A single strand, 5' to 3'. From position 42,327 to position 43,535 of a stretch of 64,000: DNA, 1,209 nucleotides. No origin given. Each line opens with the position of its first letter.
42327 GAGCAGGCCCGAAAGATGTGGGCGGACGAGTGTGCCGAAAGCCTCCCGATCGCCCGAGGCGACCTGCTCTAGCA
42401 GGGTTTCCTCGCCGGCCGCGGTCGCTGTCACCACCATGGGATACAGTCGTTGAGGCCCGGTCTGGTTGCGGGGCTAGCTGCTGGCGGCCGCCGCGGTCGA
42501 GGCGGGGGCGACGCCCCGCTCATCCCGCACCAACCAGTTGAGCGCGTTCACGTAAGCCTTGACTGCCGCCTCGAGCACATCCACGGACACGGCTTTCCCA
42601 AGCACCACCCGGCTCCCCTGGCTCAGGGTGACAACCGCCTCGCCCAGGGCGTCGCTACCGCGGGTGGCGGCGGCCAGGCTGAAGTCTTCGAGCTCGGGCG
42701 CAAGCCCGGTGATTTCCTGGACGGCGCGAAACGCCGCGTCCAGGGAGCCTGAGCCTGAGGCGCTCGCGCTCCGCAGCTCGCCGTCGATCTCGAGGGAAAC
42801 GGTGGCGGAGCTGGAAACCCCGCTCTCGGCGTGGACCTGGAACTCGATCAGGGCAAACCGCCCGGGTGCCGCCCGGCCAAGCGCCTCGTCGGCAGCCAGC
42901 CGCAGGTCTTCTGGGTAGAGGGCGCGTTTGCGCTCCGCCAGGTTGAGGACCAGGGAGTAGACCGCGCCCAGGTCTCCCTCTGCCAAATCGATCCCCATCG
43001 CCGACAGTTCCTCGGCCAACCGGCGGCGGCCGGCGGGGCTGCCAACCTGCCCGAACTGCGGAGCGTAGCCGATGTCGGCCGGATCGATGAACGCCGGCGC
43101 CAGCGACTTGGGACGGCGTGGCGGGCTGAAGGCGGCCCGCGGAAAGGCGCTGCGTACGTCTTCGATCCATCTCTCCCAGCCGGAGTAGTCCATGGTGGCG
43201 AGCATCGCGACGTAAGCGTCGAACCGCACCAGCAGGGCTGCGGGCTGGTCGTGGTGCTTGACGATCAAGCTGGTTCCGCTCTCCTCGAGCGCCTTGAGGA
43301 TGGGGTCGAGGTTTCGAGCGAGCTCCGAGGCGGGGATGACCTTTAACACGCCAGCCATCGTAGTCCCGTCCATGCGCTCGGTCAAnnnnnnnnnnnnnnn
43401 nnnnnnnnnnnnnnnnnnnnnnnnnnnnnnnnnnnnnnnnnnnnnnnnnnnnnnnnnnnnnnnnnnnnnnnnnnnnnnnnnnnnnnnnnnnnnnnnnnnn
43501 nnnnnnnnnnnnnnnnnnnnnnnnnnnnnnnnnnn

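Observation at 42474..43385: Phd/YefM antitoxin-like domain fused to a LeuA allosteric domain, heading an ECF sigma operon that lacks an anti-sigma gene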

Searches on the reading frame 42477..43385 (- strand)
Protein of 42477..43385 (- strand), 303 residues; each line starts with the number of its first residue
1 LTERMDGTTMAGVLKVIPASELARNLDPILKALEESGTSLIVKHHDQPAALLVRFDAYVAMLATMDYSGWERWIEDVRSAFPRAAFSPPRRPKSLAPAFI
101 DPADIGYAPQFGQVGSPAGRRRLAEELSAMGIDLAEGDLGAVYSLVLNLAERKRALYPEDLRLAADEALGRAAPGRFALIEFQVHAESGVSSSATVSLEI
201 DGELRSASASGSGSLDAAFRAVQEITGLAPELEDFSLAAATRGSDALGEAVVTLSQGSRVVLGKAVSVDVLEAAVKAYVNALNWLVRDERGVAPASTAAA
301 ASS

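Call 3: search_protein_families(library=pfam, proteins=[window:42477-43385:-], max_evalue=1)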
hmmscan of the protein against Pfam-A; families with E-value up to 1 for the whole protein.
window:42477-43385:- (303 aa): 2 families
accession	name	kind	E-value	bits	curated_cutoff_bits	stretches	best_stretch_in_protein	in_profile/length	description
PF08502.15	LeuA_dimer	-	4.5e-31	107.9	24.9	1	156-285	2-130/131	LeuA allosteric (dimerisation) domain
PF02604.26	PhdYeFM_antitox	-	8.4e-06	25.9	29.8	1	15-66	2-53/74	Antitoxin Phd_YefM, type II toxin-antitoxin system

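Call 4: search_protein_families(library=ncbifam, proteins=[window:42477-43385:-], max_evalue=1)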
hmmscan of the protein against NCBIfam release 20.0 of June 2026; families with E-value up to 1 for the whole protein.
window:42477-43385:- (303 aa): 10 families
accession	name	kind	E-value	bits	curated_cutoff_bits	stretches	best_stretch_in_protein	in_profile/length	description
NF002086.0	PRK00915.1-3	equivalog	3.2e-37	128.2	532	1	100-290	316-506/516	2-isopropylmalate synthase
TIGR00973.1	leuA_bact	equivalog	1.5e-34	119.3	598.7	1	100-283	311-494/494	2-isopropylmalate synthase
NF002087.0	PRK00915.1-4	equivalog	6e-33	114.1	729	1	101-293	317-510/516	2-isopropylmalate synthase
NF002084.0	PRK00915.1-1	equivalog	1.3e-27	96.5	748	1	100-289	314-503/523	2-isopropylmalate synthase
NF002088.0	PRK00915.1-5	equivalog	4.7e-26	91.4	697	1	100-289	313-502/514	2-isopropylmalate synthase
NF002085.0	PRK00915.1-2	subfamily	3.4e-18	65.7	517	1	99-287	311-501/504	2-isopropylmalate synthase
NF042433.1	CitmalDyn_Leptosp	equivalog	1.4e-08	33.8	950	1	114-260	329-480/514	(R)-citramalate synthase CimA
NF002991.1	PRK03739.1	subfamily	3.2e-08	32.7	455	1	181-283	445-549/550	2-isopropylmalate synthase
TIGR00977.1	citramal_synth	equivalog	0.0033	15.8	450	1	177-287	394-518/526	citramalate synthase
TIGR00970.1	leuA_yeast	equivalog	0.0038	15.8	697.4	1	172-285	443-562/564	2-isopropylmalate synthase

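Call 5: find_homologous_proteins(query=window:42477-43385:-, max_evalue=0.001)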
Query window:42477-43385:- (303 aa): 296 proteins with E <= 0.001 among 8000 candidates; the best 120 are listed.
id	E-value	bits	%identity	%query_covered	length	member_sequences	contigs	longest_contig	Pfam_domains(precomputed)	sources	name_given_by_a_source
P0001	2.9e-182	622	100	99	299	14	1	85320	PF08502.16,PF02604.27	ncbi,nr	ncbi:MAG: hypothetical protein E6H92_06540 [Chloroflexi bacterium]|nr:MAG: hypothetical protein E6H9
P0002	2.9e-169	580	95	97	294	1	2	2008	PF08502.16,PF02604.27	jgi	jgi:hypothetical protein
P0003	1.5e-164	564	90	97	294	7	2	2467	PF08502.16,PF02604.27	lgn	-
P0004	2.3e-147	508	82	96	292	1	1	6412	PF08502.16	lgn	-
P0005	8.6e-140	483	97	80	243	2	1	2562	PF08502.16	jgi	jgi:2-isopropylmalate synthase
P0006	2.8e-138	478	78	94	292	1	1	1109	PF08502.16,PF02604.27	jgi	jgi:hypothetical protein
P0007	3.7e-138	478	79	94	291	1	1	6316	PF08502.16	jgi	jgi:hypothetical protein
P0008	5.9e-138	477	78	94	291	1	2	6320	PF08502.16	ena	-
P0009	7.5e-138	477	76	98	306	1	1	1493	PF08502.16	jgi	jgi:hypothetical protein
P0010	1.1e-137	476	79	91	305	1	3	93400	PF08502.16,PF02604.27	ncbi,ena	ncbi:MAG TPA: alpha-isopropylmalate synthase regulatory domain-containing protein [Candidatus Dormib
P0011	1.1e-137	476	78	94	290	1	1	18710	PF08502.16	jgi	jgi:hypothetical protein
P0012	1.1e-137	476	79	91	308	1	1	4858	PF08502.16,PF02604.27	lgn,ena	-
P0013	4.3e-137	474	79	91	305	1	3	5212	PF08502.16,PF02604.27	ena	-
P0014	4.7e-137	474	79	91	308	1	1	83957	PF08502.16,PF02604.27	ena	-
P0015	5.0e-137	474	79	91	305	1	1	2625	PF08502.16,PF02604.27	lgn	-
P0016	5.5e-137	474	74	98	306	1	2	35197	PF08502.16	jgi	jgi:hypothetical protein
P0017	1.2e-136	473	78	94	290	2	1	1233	PF08502.16,PF02604.27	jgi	jgi:LeuA-like protein with dimerisation domain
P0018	1.4e-136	473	78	93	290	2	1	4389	PF08502.16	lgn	-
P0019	2.9e-136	471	76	94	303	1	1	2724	PF08502.16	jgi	jgi:hypothetical protein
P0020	5.1e-136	471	76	94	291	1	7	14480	PF08502.16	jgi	jgi:hypothetical protein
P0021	7.1e-136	470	75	95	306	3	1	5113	PF08502.16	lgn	-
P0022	8.1e-136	470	76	94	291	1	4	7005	PF08502.16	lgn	-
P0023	8.1e-136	470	78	93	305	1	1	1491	PF08502.16,PF02604.27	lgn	-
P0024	8.5e-136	470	78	94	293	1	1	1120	PF08502.16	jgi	jgi:LeuA allosteric (dimerisation) domain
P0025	1.4e-135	469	79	91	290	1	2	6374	PF08502.16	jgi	-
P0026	1.5e-135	469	77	94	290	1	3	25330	PF08502.16,PF02604.27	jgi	jgi:LeuA-like protein with dimerisation domain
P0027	1.9e-135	469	78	93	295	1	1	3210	PF08502.16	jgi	jgi:hypothetical protein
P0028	2.2e-135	469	77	94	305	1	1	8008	PF08502.16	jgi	jgi:hypothetical protein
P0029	3.0e-135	468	78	93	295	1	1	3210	PF08502.16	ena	-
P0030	5.1e-135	467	78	91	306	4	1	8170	PF08502.16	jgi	jgi:LeuA allosteric (dimerisation) domain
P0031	5.6e-135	467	76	94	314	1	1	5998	PF08502.16,PF02604.27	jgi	jgi:LeuA-like protein with dimerisation domain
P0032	7.6e-135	467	76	94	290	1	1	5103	PF08502.16,PF02604.27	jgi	jgi:LeuA-like protein with dimerisation domain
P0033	7.7e-135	467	77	94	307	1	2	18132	PF08502.16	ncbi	-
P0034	1.1e-134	466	77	94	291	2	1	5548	PF08502.16,PF02604.27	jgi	jgi:hypothetical protein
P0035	1.1e-134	466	77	91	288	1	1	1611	PF08502.16,PF02604.27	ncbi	-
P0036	1.3e-134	466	75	95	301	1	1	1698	PF08502.16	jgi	-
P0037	1.6e-134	466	75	95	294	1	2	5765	PF08502.16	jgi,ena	-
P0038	1.9e-134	466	76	94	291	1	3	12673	PF08502.16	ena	-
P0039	2.6e-134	465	75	95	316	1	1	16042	PF08502.16,PF02604.27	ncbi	-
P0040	3.3e-134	465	75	95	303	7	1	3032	PF08502.16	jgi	jgi:hypothetical protein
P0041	3.4e-134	465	78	91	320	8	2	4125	PF08502.16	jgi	jgi:hypothetical protein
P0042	3.6e-134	465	75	94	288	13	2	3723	PF08502.16,PF02604.27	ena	-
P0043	3.7e-134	465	77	94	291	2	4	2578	PF08502.16,PF02604.27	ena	-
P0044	5.0e-134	464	75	93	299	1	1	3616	PF08502.16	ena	-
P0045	7.2e-134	464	78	92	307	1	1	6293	PF08502.16,PF02604.27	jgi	jgi:hypothetical protein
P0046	8.7e-134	463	72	99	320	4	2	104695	PF08502.16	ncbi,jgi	ncbi:MAG TPA: alpha-isopropylmalate synthase regulatory domain-containing protein [Candidatus Dormib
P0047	9.2e-134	463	76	94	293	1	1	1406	PF08502.16,PF02604.27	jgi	jgi:hypothetical protein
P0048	9.5e-134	463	76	92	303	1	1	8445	PF08502.16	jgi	jgi:hypothetical protein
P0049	9.7e-134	463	75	95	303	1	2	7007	PF08502.16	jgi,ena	-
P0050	1.0e-133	463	79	91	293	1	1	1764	PF08502.16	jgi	jgi:LeuA allosteric (dimerisation) domain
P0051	1.5e-133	463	78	91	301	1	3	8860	PF08502.16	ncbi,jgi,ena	-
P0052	1.5e-133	463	75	95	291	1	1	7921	PF08502.16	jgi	jgi:hypothetical protein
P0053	1.9e-133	462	73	96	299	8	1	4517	PF08502.16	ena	-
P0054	2.5e-133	462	76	93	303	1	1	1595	PF08502.16,PF02604.27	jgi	jgi:hypothetical protein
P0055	2.6e-133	462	75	96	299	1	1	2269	PF08502.16,PF02604.27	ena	-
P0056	2.6e-133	462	75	96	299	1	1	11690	PF08502.16,PF02604.27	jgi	jgi:LeuA allosteric (dimerisation) domain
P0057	3.1e-133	462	75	94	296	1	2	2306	PF08502.16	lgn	-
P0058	3.7e-133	461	74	96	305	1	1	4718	PF08502.16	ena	-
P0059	3.9e-133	461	77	91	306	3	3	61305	PF08502.16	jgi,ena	-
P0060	4.3e-133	461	75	96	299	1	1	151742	PF08502.16,PF02604.27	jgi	jgi:LeuA allosteric (dimerisation) domain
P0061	4.4e-133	461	77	91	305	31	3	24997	PF08502.16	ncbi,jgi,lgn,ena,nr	ncbi:MAG TPA: alpha-isopropylmalate synthase regulatory domain-containing protein [Candidatus Binatu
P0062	4.6e-133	461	75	95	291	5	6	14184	PF08502.16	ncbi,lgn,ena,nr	ncbi:MAG TPA: alpha-isopropylmalate synthase regulatory domain-containing protein [Candidatus Angelo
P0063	4.7e-133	461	76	94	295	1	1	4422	PF08502.16,PF02604.27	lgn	-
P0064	4.8e-133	461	76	94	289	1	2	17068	PF08502.16,PF02604.27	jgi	jgi:hypothetical protein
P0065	4.8e-133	461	77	93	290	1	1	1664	PF08502.16,PF02604.27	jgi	jgi:hypothetical protein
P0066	6.1e-133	461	76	95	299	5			PF08502.16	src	-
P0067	6.5e-133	460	74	96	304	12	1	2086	PF08502.16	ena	-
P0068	6.9e-133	460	75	94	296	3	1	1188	PF08502.16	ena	-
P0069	7.1e-133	460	76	94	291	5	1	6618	PF08502.16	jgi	jgi:LeuA-like protein with dimerisation domain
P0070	7.4e-133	460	75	95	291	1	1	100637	PF08502.16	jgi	jgi:LeuA-like protein with dimerisation domain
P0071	7.8e-133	460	75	93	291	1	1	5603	PF08502.16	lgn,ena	-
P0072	8.2e-133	460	76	91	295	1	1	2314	PF08502.16,PF02604.27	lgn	-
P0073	9.4e-133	460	75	95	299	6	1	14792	PF08502.16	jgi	jgi:hypothetical protein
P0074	1.0e-132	460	75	94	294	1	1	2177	PF08502.16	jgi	jgi:hypothetical protein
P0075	1.0e-132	460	74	94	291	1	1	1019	PF08502.16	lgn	-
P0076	1.2e-132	460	75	94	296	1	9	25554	PF08502.16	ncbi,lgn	-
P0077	1.3e-132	459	74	95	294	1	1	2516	PF08502.16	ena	-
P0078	1.3e-132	459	74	94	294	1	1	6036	PF08502.16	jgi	jgi:hypothetical protein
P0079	1.6e-132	459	74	94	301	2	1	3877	PF08502.16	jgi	jgi:hypothetical protein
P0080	2.1e-132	459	74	94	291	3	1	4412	PF08502.16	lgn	-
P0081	2.2e-132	459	75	94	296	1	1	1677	PF08502.16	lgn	-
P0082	2.3e-132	459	74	95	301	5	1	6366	PF08502.16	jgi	-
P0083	2.4e-132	459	76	94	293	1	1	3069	PF08502.16,PF02604.27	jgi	jgi:hypothetical protein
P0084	2.5e-132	459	74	96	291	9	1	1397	PF08502.16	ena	-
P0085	2.7e-132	458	77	91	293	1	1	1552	PF08502.16,PF02604.27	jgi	jgi:LeuA-like protein with dimerisation domain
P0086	3.4e-132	458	77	91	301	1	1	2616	PF08502.16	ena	-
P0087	3.4e-132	458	77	91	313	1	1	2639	PF08502.16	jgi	jgi:hypothetical protein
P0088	3.6e-132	458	76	93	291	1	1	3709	PF08502.16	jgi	jgi:hypothetical protein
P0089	4.0e-132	458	75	94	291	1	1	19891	PF08502.16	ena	-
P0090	4.0e-132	458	76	91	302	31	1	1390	PF08502.16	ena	-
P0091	4.0e-132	458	74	96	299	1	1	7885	PF08502.16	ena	-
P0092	4.1e-132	458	74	92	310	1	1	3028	PF08502.16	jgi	jgi:hypothetical protein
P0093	4.2e-132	458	74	94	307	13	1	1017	PF08502.16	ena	-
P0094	4.5e-132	458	77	92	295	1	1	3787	PF08502.16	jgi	jgi:LeuA allosteric (dimerisation) domain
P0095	5.1e-132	458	77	91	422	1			PF08502.16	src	-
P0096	5.2e-132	458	74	92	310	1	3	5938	PF08502.16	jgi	jgi:hypothetical protein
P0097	5.3e-132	457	75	94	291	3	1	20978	PF08502.16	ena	-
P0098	5.5e-132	457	75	94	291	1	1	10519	PF08502.16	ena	-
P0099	5.6e-132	457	77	91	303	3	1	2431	PF08502.16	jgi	jgi:hypothetical protein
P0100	5.8e-132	457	77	91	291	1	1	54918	PF08502.16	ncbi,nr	ncbi:MAG TPA: alpha-isopropylmalate synthase regulatory domain-containing protein [Candidatus Acidof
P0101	6.0e-132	457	75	95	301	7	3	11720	PF08502.16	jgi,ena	-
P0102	6.1e-132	457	76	93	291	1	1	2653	PF08502.16,PF02604.27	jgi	jgi:PHD/YefM family antitoxin component YafN of YafNO toxin-antitoxin module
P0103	7.1e-132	457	75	93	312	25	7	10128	PF08502.16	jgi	jgi:hypothetical protein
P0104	8.1e-132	457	76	91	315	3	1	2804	PF08502.16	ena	-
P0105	9.3e-132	457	76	92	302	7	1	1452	PF08502.16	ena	-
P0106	9.9e-132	457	76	91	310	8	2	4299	PF08502.16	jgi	jgi:hypothetical protein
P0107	1.1e-131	456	77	91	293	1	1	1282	PF08502.16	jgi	-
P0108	1.1e-131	456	75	95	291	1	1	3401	PF08502.16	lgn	-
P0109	1.4e-131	456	76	91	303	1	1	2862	PF08502.16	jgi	jgi:hypothetical protein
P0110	1.7e-131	456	76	91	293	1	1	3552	PF08502.16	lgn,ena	-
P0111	1.9e-131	456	73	96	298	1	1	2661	PF08502.16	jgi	jgi:hypothetical protein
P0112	2.1e-131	456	75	92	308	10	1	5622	PF08502.16,PF02604.27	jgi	-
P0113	2.2e-131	455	76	91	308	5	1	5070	PF08502.16,PF02604.27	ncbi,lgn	-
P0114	2.2e-131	455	76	91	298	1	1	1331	PF08502.16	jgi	jgi:hypothetical protein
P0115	2.3e-131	455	76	91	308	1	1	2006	PF08502.16,PF02604.27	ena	-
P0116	2.3e-131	455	77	91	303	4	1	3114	PF08502.16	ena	-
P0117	2.3e-131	455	75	94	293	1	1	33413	PF08502.16,PF02604.27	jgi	jgi:hypothetical protein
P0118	2.9e-131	455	76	91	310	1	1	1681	PF08502.16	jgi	jgi:hypothetical protein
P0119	3.2e-131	455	75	94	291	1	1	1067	PF08502.16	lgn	-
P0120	3.2e-131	455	77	91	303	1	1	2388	PF08502.16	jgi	jgi:LeuA allosteric (dimerisation) domain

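Call 7: find_encoding_contigs(protein=P0060, flank=6000, max_places=3)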
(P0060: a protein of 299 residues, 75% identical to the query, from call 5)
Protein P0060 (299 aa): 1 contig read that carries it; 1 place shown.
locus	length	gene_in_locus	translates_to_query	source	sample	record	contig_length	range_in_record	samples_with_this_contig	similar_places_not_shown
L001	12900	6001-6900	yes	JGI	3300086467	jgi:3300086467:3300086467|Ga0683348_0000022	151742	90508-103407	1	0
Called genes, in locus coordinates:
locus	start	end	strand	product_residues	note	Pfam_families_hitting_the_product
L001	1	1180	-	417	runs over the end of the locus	PF13487:HD_5, PF01966:HD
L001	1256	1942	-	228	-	-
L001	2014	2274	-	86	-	-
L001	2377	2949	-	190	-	PF02585:PIG-L (weak)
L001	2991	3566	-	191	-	PF01844:HNH, PF13395:HNH_4 (weak), PF14279:HNH_5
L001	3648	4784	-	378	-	PF00285:Citrate_synt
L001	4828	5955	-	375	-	PF24684:Vgb_lyase (faint), PF01436:NHL (faint), PF08450:SGL (faint)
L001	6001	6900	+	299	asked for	PF02604:PhdYeFM_antitox (faint), PF08502:LeuA_dimer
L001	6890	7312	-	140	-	-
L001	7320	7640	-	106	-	PF06305:LapA_dom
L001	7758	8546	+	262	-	PF00561:Abhydrolase_1, PF12146:Hydrolase_4, PF12697:Abhydrolase_6, PF00326:Peptidase_S9 (weak), PF20408:Abhydrolase_11 (faint)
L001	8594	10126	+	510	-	PF01019:G_glu_transpept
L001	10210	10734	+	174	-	-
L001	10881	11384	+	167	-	PF01833:TIG (weak)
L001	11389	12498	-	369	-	PF02646:RmuC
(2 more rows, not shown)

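Call 8: find_encoding_contigs(protein=P0046, flank=6000, max_places=3)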
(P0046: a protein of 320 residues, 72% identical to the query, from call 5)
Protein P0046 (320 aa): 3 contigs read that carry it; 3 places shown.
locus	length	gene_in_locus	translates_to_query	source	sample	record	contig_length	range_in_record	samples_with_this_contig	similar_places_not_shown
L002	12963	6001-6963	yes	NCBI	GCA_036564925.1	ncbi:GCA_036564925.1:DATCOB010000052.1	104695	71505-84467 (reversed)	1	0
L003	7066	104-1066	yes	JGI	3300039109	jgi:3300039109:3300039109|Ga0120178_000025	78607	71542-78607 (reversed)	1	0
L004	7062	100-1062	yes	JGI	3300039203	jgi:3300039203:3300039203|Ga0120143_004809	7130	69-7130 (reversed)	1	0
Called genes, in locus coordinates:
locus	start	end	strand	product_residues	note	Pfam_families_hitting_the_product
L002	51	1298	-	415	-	PF13487:HD_5, PF01966:HD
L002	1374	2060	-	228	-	-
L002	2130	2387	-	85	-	-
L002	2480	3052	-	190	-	-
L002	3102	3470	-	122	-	PF01844:HNH, PF13395:HNH_4, PF14279:HNH_5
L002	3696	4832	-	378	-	PF00285:Citrate_synt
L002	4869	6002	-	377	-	PF01436:NHL (faint), PF08450:SGL (faint), PF22807:TrAA12 (faint), PF24684:Vgb_lyase (faint)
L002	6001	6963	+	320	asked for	PF08502:LeuA_dimer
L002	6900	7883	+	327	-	PF00296:Bac_luciferase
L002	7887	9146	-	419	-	PF00933:Glyco_hydro_3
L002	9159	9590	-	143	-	-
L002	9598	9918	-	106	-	PF06305:LapA_dom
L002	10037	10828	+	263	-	PF00561:Abhydrolase_1, PF01738:DLH (faint), PF12146:Hydrolase_4, PF12697:Abhydrolase_6, PF00326:Peptidase_S9 (faint)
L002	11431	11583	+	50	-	-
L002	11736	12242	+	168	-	PF01833:TIG (weak)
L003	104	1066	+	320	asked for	PF08502:LeuA_dimer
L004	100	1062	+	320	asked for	PF08502:LeuA_dimer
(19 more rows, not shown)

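Call 10: find_encoding_contigs(protein=P0001, flank=10000, max_places=3)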
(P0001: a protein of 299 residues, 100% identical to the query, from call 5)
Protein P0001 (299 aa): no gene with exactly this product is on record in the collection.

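Call 11: find_encoding_contigs(protein=P0010, flank=6000, max_places=3)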
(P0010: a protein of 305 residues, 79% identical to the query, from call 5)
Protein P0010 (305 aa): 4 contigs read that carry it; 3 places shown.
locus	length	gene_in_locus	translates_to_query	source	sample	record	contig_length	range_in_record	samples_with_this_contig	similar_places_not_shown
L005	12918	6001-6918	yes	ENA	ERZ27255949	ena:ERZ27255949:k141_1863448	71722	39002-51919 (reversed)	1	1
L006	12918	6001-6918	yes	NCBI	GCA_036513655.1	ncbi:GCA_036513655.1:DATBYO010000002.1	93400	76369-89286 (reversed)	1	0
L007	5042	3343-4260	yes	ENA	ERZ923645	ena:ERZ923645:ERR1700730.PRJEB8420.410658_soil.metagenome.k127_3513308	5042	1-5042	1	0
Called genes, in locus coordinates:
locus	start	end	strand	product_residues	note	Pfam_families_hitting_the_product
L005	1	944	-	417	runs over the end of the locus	PF25323:6TM_PilS (weak), PF13487:HD_5, PF01966:HD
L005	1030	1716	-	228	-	-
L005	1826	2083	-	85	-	-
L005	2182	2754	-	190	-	-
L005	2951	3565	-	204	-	PF01844:HNH, PF13395:HNH_4, PF14279:HNH_5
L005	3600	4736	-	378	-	PF00285:Citrate_synt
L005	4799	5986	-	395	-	PF22807:TrAA12 (faint), PF20067:SSL_N (faint), PF24684:Vgb_lyase (faint), PF01436:NHL (faint), PF08450:SGL (faint)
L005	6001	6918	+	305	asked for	PF02604:PhdYeFM_antitox (faint), PF08502:LeuA_dimer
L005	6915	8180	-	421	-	PF00933:Glyco_hydro_3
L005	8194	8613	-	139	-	-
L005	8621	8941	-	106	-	PF06305:LapA_dom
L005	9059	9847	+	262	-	PF00561:Abhydrolase_1, PF12146:Hydrolase_4, PF12697:Abhydrolase_6, PF20408:Abhydrolase_11 (faint)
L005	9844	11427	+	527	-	PF01019:G_glu_transpept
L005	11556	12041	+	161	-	-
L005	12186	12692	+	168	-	-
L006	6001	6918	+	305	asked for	PF02604:PhdYeFM_antitox (faint), PF08502:LeuA_dimer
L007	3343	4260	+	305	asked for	PF02604:PhdYeFM_antitox (faint), PF08502:LeuA_dimer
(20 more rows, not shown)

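Call 12: find_encoding_contigs(protein=P0004, flank=6000, max_places=3)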
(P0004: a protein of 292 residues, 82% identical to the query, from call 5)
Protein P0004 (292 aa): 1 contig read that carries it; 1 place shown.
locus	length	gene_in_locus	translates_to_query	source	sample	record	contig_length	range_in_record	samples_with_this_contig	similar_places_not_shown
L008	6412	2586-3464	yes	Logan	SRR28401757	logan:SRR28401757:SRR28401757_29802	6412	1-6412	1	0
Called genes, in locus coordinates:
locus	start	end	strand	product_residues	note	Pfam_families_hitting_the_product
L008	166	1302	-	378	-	PF00285:Citrate_synt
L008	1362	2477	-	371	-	PF08450:SGL, PF01436:NHL (faint), PF20067:SSL_N (faint), PF22807:TrAA12 (faint), PF24684:Vgb_lyase (faint)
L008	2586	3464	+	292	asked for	PF08502:LeuA_dimer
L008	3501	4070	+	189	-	PF04542:Sigma70_r2 (faint), PF08281:Sigma70_r4_2, PF04545:Sigma70_r4, PF13384:HTH_23 (weak)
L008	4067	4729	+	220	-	PF01035:DNA_binding_1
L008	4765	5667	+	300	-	PF00296:Bac_luciferase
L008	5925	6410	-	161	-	?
